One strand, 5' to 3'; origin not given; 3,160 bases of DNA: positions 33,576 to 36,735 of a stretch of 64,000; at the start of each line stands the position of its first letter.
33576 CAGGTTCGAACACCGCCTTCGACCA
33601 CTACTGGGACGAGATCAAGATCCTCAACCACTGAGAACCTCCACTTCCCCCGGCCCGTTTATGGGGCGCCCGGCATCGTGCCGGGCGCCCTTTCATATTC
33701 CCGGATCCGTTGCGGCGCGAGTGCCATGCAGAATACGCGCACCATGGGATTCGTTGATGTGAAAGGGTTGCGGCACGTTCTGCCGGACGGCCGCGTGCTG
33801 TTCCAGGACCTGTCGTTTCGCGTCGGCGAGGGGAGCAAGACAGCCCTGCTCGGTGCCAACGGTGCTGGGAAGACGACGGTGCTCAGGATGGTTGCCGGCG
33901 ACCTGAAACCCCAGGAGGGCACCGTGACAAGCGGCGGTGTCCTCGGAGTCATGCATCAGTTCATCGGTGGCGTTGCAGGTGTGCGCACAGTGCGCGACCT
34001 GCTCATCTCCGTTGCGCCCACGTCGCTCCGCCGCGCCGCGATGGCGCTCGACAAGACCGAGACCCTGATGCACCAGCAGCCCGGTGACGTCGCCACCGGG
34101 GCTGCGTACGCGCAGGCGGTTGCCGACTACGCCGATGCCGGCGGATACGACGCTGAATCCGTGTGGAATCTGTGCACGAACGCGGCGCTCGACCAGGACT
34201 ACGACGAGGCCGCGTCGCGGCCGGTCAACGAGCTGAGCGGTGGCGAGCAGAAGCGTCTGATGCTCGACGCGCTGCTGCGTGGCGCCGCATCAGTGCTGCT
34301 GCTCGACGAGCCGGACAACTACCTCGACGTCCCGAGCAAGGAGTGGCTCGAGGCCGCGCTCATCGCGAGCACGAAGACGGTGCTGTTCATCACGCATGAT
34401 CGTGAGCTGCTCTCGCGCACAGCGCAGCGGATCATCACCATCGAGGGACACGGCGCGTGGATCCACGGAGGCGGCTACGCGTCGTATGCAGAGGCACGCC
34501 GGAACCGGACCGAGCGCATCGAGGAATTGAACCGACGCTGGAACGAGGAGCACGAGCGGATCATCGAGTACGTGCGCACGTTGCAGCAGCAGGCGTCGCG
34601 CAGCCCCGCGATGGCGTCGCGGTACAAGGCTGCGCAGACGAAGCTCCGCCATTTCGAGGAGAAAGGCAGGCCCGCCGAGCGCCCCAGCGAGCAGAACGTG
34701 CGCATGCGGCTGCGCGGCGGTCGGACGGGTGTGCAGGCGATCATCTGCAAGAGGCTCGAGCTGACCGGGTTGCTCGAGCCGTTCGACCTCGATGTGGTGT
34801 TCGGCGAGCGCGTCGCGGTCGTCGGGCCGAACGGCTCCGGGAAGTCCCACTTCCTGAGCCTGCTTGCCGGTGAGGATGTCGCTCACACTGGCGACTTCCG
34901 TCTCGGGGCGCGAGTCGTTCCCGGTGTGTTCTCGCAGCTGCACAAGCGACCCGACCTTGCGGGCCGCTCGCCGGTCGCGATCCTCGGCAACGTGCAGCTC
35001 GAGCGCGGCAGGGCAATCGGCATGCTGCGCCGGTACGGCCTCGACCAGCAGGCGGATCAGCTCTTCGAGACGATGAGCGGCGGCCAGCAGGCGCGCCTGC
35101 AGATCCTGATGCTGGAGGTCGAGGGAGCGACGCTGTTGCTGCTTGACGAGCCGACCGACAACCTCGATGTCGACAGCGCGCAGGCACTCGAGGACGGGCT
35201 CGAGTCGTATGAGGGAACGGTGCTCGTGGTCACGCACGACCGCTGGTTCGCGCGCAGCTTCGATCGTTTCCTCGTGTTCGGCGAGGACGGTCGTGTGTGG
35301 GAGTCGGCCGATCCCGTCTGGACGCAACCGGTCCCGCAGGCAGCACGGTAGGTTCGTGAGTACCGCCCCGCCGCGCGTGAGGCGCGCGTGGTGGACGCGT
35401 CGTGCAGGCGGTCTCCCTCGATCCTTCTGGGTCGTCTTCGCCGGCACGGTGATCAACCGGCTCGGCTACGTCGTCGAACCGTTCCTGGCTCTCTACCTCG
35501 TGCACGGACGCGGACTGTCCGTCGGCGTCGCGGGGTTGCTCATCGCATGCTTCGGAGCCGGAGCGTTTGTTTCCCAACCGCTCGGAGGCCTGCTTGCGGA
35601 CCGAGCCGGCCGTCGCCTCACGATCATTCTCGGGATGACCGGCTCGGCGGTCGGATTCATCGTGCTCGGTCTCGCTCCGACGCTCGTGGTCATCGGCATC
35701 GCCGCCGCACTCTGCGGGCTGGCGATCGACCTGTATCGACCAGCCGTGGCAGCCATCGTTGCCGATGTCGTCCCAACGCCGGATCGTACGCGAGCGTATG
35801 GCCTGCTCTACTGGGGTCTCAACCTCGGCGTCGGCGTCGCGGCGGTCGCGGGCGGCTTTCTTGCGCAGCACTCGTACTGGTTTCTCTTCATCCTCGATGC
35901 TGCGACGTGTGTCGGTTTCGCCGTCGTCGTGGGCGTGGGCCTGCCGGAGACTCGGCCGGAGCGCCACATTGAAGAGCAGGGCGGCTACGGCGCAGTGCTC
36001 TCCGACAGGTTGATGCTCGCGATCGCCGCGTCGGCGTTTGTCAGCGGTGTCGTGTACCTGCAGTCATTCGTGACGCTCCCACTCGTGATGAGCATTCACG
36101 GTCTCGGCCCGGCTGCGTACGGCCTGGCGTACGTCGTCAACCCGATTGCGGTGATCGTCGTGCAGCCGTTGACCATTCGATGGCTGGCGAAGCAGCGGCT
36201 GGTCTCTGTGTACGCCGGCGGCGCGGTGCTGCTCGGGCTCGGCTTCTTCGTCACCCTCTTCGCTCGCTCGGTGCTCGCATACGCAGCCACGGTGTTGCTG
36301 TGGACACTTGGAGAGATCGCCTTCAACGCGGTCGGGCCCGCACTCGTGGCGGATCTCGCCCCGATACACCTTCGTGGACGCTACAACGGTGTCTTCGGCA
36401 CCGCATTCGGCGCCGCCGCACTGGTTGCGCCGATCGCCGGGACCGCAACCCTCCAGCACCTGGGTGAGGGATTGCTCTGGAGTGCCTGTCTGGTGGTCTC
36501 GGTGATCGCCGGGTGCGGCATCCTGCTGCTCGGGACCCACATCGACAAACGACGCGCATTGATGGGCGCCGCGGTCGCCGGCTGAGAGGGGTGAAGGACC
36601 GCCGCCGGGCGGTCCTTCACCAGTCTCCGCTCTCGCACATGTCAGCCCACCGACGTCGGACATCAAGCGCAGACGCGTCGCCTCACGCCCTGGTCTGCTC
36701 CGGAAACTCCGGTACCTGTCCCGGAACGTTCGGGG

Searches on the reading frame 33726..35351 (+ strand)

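Call 86: search_protein_families(library=pfam, proteins=[window:33726-35351:+], max_evalue=0.001)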
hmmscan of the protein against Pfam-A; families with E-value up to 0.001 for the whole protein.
window:33726-35351:+ (541 aa): 8 families
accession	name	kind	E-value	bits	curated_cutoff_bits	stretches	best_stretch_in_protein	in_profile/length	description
PF00005.33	ABC_tran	-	2.1e-39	135.7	25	2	27-197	2-136/137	ABC transporter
PF13304.12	AAA_21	-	1.1e-15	58.9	27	0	364-386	3-33/304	AAA domain, putative AbiEii toxin, Type IV TA system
PF02463.25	SMC_N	-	1.8e-11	44.3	40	0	363-377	27-41/220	RecF/RecN/SMC N terminal domain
PF13401.12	AAA_22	-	5.2e-07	30.5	27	0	39-211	8-104/130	AAA domain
PF13555.12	AAA_29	-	1e-05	25.6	27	0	26-53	12-39/61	P-loop containing region of AAA domain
PF13476.12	AAA_23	-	0.00013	23.1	27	0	30-54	14-37/201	AAA domain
PF13191.12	AAA_16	-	0.00014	22.9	32.6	0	39-160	27-104/167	AAA ATPase domain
PF05729.18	NACHT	-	0.00045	20.5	26.7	0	362-392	2-31/167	NACHT domain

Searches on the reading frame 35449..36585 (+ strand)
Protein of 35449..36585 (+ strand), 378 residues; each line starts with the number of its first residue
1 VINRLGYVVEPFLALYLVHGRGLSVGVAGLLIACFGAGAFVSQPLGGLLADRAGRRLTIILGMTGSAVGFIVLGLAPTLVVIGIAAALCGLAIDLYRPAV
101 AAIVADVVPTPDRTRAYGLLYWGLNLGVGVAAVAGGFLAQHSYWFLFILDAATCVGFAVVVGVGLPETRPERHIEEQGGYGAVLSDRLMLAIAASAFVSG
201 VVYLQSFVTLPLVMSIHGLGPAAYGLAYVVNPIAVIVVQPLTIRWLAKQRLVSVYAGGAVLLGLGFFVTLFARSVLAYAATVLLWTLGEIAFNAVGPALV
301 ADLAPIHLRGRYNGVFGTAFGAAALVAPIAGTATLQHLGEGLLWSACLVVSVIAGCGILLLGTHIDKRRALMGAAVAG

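Call 86: search_protein_families(library=pfam, proteins=[window:35449-36585:+], max_evalue=0.001)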
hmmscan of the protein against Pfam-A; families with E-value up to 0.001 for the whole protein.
window:35449-36585:+ (378 aa): 2 families
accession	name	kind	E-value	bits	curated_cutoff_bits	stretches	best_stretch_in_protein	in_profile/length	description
PF07690.21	MFS_1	-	2.9e-51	174.8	33.4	2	8-328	14-347/347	Major Facilitator Superfamily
PF00083.30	Sugar_tr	-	1.2e-06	28.1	22.3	1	33-169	294-441/452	Sugar (and other) transporter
